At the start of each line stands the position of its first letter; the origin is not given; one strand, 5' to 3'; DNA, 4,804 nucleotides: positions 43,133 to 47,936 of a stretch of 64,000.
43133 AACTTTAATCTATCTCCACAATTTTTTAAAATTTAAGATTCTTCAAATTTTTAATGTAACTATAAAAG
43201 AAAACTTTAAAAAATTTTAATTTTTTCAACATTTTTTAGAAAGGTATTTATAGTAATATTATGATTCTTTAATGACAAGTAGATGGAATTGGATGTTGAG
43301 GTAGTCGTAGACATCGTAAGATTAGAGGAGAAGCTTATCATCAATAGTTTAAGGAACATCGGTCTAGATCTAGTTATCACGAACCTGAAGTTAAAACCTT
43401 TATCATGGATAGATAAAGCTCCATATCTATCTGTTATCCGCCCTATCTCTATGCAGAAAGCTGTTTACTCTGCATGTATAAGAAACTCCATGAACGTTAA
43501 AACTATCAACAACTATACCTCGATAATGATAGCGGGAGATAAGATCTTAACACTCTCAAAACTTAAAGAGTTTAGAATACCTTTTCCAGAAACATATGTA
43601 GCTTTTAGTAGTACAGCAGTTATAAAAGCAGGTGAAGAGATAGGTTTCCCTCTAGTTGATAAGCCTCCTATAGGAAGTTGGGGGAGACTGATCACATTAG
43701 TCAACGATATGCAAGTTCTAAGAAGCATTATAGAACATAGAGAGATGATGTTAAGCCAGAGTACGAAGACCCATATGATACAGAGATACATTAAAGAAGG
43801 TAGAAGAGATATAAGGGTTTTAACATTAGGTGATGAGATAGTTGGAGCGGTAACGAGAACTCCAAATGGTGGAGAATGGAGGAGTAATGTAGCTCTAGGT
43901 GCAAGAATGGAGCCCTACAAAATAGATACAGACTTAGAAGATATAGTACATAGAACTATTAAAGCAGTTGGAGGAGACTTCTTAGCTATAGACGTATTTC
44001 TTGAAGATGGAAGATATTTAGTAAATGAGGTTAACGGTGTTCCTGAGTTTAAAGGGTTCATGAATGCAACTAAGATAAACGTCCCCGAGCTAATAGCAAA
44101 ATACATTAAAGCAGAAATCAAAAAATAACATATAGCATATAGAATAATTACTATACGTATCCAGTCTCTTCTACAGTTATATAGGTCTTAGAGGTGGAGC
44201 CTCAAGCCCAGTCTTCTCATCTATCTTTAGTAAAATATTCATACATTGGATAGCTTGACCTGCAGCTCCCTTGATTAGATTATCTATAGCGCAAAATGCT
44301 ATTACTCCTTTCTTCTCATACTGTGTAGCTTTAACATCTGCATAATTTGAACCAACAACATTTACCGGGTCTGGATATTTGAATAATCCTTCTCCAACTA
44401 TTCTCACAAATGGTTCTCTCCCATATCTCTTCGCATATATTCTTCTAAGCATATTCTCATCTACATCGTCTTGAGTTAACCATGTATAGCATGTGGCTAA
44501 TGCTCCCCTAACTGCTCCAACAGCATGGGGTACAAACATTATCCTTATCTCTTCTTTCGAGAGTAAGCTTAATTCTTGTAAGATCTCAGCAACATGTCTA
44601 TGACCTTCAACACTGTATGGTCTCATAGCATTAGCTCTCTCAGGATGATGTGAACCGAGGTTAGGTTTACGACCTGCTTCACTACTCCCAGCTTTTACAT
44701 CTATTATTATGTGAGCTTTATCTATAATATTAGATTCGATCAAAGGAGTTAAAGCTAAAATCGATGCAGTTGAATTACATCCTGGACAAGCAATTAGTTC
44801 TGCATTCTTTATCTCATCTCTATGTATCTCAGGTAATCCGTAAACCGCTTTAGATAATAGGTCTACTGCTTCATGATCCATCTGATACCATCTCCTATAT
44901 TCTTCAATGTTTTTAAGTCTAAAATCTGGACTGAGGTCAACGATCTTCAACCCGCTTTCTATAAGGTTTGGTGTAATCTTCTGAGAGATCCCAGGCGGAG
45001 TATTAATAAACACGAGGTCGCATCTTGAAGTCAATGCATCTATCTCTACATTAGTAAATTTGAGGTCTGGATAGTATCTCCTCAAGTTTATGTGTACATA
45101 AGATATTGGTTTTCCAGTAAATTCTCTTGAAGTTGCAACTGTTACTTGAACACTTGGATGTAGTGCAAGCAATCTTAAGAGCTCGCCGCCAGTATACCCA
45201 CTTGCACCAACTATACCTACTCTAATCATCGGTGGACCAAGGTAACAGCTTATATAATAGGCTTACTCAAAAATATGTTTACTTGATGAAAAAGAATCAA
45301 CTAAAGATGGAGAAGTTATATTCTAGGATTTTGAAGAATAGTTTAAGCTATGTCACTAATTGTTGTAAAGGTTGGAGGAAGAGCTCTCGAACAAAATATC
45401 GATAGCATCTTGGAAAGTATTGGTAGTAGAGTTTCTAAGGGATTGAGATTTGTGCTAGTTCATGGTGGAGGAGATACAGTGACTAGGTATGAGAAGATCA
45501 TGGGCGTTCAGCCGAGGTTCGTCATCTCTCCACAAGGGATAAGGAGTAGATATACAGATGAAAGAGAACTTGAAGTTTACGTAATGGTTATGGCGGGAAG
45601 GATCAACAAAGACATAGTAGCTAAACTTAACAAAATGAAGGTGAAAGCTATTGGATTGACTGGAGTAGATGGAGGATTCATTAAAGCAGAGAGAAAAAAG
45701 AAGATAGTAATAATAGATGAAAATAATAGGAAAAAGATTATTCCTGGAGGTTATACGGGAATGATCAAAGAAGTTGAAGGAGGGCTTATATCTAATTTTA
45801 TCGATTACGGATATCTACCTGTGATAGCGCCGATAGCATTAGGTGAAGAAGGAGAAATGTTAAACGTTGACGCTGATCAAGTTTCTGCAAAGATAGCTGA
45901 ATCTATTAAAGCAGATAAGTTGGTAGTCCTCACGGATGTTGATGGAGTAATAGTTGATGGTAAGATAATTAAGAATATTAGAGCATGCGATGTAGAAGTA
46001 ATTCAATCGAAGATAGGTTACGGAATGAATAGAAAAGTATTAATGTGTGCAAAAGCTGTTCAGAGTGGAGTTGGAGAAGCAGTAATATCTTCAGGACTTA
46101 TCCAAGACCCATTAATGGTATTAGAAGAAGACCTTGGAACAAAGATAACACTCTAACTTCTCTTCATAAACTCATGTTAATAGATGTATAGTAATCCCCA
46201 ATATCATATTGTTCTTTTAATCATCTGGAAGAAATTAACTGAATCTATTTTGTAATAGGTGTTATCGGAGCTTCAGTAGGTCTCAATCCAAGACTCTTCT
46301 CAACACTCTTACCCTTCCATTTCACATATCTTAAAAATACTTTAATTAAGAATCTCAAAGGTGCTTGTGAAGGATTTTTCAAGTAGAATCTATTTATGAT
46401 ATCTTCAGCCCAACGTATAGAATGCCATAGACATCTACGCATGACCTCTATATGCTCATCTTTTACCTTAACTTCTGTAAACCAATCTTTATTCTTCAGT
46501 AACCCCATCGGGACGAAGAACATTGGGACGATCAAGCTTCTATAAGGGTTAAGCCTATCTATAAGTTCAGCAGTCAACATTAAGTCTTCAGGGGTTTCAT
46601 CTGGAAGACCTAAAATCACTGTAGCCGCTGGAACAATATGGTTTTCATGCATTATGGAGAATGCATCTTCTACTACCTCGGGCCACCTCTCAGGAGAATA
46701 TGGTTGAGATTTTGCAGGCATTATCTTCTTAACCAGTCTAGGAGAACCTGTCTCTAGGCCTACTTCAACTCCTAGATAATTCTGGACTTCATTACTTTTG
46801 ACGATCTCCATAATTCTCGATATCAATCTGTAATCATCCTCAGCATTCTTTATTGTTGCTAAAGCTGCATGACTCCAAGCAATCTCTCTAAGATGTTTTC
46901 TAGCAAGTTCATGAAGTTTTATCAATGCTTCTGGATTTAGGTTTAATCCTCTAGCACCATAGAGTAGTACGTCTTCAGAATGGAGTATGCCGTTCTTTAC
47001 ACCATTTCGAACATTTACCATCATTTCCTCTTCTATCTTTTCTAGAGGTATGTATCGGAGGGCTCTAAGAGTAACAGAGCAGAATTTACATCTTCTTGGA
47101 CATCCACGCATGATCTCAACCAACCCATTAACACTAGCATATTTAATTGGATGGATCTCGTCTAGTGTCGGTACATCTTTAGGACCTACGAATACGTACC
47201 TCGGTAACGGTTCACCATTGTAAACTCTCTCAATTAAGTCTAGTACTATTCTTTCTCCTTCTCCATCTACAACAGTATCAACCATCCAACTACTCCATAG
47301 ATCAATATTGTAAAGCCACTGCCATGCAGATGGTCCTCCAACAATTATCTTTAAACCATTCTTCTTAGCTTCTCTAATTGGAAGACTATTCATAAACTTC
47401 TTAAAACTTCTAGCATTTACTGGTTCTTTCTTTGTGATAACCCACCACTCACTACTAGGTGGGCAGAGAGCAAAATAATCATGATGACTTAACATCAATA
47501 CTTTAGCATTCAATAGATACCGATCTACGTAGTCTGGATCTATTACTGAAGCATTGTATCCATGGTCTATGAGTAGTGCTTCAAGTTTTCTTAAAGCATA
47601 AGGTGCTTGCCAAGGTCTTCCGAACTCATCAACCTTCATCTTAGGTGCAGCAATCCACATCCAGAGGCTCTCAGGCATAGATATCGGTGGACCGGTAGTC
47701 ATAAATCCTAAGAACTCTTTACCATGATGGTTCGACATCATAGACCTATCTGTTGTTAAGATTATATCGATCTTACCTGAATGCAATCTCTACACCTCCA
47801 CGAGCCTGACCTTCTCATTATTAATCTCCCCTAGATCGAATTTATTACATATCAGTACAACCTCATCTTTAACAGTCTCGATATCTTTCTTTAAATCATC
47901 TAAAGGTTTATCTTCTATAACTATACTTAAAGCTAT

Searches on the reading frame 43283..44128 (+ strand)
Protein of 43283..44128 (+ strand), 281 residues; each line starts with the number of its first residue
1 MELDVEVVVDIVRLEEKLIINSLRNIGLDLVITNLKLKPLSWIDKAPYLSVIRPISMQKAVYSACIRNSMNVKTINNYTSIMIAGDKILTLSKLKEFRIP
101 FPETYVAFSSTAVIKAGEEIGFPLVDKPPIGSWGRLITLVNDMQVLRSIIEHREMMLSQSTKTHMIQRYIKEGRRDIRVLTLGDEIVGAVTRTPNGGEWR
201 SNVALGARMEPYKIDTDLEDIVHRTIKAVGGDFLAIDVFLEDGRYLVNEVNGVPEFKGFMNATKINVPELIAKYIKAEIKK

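Call 11: search_protein_families(library=pfam, proteins=[window:43283-44128:+], max_evalue=0.001)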
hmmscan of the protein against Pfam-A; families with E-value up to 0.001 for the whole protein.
window:43283-44128:+ (281 aa): 4 families
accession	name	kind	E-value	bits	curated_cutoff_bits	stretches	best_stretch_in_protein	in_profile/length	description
PF08443.16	RimK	-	9.4e-29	100.8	21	1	84-275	1-188/188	RimK-like ATP-grasp domain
PF02955.21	GSH-S_ATP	-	4.5e-13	49.5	23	1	96-239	7-152/175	Prokaryotic glutathione synthetase, ATP-grasp domain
PF02222.28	ATP-grasp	-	0.00015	21.9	27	1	94-251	3-160/179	ATP-grasp domain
PF22626.3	LysX_preATP_grasp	-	0.00065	20.2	27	0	6-81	2-82/84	LysX preATP-grasp domain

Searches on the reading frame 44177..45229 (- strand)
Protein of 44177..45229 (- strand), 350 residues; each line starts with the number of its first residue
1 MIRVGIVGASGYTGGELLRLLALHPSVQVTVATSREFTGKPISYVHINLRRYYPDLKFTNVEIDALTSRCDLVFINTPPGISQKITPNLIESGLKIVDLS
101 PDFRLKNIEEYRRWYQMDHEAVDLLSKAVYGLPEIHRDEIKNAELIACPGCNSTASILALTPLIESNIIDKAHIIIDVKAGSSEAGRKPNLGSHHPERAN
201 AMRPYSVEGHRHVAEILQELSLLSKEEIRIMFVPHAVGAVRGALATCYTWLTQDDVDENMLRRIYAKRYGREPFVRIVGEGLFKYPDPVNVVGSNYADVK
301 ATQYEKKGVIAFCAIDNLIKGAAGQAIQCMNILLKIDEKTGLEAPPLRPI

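Call 11: search_protein_families(library=pfam, proteins=[window:44177-45229:-], max_evalue=0.001)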
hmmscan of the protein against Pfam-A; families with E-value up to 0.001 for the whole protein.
window:44177-45229:- (350 aa): 3 families
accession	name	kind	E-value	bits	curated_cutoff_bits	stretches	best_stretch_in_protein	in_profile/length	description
PF22698.1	Semialdhyde_dhC_1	-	8.4e-48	162.8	27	1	151-317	1-165/165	Semialdehyde dehydrogenase, dimerisation domain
PF01118.30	Semialdhyde_dh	-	3.8e-31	108.4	26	1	3-143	1-121/121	Semialdehyde dehydrogenase, NAD binding domain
PF02774.23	Semialdhyde_dhC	-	2.4e-12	47.8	26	1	160-320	1-184/184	Semialdehyde dehydrogenase, dimerisation domain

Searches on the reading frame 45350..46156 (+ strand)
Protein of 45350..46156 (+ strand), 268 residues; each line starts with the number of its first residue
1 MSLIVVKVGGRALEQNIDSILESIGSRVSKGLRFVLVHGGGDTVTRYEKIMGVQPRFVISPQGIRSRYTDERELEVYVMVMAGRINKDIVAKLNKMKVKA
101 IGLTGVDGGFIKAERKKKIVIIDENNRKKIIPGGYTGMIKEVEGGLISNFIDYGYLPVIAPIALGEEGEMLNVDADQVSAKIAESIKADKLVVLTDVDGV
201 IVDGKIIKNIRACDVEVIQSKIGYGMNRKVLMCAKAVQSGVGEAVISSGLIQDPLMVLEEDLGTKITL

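Call 11: search_protein_families(library=pfam, proteins=[window:45350-46156:+], max_evalue=0.001)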
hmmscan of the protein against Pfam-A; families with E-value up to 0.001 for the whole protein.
window:45350-46156:+ (268 aa): 1 family
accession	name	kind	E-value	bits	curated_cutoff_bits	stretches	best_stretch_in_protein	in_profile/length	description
PF00696.33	AA_kinase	-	2.2e-41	142.5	24.9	1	3-246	2-232/234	Amino acid kinase family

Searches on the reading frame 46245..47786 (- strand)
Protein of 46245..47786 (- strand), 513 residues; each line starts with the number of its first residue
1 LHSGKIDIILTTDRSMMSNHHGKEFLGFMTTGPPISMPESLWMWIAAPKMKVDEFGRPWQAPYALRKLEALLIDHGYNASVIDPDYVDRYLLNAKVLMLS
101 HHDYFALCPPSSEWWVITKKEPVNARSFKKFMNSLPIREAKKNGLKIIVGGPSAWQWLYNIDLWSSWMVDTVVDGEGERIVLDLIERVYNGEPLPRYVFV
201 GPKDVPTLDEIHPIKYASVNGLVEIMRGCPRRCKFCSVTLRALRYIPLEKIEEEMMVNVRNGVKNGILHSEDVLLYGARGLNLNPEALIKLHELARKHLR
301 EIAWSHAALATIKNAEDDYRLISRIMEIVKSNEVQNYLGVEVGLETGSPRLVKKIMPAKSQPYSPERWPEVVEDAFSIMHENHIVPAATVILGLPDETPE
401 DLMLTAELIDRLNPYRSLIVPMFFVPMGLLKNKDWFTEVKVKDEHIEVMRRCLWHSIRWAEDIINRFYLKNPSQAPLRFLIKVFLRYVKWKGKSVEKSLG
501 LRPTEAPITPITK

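Call 11: search_protein_families(library=pfam, proteins=[window:46245-47786:-], max_evalue=0.001)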
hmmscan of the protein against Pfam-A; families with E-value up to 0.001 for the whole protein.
window:46245-47786:- (513 aa): 1 family
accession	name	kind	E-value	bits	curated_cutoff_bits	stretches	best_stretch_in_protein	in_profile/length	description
PF04055.27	Radical_SAM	-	1.5e-13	51.7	29.5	1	223-409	1-166/166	Radical SAM superfamily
